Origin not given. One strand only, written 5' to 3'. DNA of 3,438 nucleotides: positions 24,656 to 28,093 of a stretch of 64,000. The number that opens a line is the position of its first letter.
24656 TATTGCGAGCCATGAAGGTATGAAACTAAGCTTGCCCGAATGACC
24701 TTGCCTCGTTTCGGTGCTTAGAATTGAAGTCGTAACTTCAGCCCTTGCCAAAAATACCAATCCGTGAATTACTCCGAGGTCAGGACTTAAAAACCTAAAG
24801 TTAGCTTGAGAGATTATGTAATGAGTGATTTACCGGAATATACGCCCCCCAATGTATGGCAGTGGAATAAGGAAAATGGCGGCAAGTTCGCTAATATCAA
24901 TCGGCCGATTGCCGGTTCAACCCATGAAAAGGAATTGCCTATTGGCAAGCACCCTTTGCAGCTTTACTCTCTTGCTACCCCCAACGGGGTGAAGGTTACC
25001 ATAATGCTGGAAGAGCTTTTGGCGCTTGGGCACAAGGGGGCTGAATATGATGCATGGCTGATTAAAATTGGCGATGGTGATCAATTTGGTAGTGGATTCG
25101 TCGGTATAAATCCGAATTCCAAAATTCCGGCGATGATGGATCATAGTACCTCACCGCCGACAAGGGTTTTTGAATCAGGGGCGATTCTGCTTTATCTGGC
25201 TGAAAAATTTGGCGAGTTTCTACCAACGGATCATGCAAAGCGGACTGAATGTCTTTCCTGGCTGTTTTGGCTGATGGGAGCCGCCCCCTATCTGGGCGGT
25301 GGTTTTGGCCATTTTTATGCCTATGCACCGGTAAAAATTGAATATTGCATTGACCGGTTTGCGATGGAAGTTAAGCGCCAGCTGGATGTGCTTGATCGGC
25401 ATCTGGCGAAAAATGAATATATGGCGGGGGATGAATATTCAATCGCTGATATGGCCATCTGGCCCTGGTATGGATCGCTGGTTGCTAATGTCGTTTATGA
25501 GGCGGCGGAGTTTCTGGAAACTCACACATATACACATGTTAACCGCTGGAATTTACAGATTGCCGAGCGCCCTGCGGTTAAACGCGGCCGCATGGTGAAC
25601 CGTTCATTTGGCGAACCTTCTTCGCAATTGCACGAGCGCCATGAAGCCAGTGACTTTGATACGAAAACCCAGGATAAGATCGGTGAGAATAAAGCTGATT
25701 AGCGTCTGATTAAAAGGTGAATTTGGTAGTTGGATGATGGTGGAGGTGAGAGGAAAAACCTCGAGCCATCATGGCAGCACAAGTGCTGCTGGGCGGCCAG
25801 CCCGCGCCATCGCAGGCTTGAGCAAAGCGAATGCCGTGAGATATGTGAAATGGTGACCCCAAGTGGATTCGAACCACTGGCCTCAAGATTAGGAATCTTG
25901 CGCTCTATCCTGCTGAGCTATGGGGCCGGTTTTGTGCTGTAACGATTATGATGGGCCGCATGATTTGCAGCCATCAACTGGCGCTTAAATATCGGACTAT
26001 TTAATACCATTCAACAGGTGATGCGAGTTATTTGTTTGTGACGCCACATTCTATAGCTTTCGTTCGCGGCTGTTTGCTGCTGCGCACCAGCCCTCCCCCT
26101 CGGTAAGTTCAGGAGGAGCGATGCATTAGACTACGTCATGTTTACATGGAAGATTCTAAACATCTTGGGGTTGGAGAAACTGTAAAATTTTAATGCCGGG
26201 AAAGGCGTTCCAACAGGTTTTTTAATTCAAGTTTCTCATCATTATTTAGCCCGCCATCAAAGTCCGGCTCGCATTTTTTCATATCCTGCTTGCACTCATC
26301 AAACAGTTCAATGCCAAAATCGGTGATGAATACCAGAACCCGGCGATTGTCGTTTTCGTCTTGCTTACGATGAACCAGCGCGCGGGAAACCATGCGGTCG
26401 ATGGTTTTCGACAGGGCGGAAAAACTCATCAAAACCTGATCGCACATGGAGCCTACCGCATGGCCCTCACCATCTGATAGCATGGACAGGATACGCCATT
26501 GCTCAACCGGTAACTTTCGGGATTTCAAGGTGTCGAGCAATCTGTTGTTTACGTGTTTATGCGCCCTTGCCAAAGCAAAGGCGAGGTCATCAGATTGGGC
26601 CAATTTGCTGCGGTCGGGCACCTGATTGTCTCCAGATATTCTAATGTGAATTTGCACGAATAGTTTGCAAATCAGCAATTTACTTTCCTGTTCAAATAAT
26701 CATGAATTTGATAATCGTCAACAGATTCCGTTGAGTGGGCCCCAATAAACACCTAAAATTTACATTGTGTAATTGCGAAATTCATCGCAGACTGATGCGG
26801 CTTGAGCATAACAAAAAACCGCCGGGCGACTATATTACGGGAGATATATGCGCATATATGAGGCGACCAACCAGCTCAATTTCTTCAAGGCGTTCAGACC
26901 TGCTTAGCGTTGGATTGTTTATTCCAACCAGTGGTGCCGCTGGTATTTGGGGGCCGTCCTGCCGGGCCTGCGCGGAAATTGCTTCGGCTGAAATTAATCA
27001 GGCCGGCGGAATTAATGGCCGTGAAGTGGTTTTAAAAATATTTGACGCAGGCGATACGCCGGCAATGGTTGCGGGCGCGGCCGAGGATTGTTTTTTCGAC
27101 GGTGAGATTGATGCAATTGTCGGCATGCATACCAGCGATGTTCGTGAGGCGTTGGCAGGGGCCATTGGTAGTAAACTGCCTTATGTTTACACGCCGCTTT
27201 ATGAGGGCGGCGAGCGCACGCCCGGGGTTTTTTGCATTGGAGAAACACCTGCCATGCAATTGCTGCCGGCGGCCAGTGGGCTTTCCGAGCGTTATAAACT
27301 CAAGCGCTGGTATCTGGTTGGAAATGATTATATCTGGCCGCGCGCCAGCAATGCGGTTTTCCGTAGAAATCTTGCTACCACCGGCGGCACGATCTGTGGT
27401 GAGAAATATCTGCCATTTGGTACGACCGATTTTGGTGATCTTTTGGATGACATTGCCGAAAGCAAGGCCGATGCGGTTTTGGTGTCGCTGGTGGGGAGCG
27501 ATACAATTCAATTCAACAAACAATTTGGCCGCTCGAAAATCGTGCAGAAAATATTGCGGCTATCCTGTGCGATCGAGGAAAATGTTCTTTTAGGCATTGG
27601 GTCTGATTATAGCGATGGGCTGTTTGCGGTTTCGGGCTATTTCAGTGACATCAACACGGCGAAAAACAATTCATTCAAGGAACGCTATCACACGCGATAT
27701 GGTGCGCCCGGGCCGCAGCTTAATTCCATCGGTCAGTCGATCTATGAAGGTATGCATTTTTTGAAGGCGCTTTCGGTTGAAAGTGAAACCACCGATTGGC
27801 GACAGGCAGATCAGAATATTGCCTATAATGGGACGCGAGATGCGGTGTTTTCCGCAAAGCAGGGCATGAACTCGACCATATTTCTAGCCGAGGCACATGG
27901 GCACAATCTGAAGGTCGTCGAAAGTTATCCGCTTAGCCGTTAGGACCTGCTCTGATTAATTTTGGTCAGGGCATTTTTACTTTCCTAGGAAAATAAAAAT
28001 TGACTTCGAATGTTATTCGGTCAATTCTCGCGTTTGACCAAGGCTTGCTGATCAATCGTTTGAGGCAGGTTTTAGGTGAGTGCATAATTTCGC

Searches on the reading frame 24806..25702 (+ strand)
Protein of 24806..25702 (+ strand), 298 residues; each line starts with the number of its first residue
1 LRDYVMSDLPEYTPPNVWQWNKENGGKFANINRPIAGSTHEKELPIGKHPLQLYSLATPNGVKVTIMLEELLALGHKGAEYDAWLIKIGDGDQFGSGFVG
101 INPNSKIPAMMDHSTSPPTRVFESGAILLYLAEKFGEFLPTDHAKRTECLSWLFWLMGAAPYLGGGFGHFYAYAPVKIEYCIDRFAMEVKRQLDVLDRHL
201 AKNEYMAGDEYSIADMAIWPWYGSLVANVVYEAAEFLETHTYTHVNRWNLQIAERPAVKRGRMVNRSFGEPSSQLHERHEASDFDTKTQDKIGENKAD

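Call 18: search_protein_families(library=ncbifam, proteins=[window:24806-25702:+], max_evalue=0.00001)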
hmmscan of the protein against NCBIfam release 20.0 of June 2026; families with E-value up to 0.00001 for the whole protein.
window:24806-25702:+ (298 aa): 5 families
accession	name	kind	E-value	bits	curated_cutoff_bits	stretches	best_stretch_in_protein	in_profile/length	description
NF008731.0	PRK11752.1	equivalog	2.7e-161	535.5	325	1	11-291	5-285/287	glutathione-dependent disulfide-bond oxidoreductase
NF010579.0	PRK13972.1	equivalog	1.4e-42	145.6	332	1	52-261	3-202/215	GSH-dependent disulfide bond oxidoreductase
NF007831.0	PRK10542.1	equivalog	1.4e-09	37.8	198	1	95-260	40-193/201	glutathione transferase GstA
NF050814.1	FtsZBindFzlA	equivalog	4.6e-08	33.1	300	0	72-155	21-103/228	FtsZ-binding protein FzlA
TIGR01262.1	maiA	equivalog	7.6e-08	32.2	171.05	0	73-148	17-92/211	maleylacetoacetate isomerase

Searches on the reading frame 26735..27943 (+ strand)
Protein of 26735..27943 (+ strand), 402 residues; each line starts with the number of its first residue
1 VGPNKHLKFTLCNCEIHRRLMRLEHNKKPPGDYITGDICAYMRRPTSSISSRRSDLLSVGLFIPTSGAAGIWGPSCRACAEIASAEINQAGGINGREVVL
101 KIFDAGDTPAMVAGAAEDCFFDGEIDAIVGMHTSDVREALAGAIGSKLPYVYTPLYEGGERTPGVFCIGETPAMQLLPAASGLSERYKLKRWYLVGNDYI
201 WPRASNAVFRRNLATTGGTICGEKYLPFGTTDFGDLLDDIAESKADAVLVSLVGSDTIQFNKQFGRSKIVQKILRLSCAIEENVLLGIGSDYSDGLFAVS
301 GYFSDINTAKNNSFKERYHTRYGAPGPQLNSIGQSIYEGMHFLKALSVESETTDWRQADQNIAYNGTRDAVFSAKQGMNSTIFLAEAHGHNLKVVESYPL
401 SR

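Call 18: search_protein_families(library=ncbifam, proteins=[window:26735-27943:+], max_evalue=0.00001)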
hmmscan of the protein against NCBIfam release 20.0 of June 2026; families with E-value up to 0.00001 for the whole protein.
window:26735-27943:+ (402 aa): 2 families
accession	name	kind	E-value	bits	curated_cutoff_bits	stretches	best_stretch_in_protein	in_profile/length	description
TIGR03407.1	urea_ABC_UrtA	exception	4.2e-48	164.1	492.75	1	58-362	2-309/361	urea ABC transporter substrate-binding protein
TIGR03669.1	urea_ABC_arch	equivalog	6e-27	94.6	494.8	1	59-363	3-306/375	urea ABC transporter substrate-binding protein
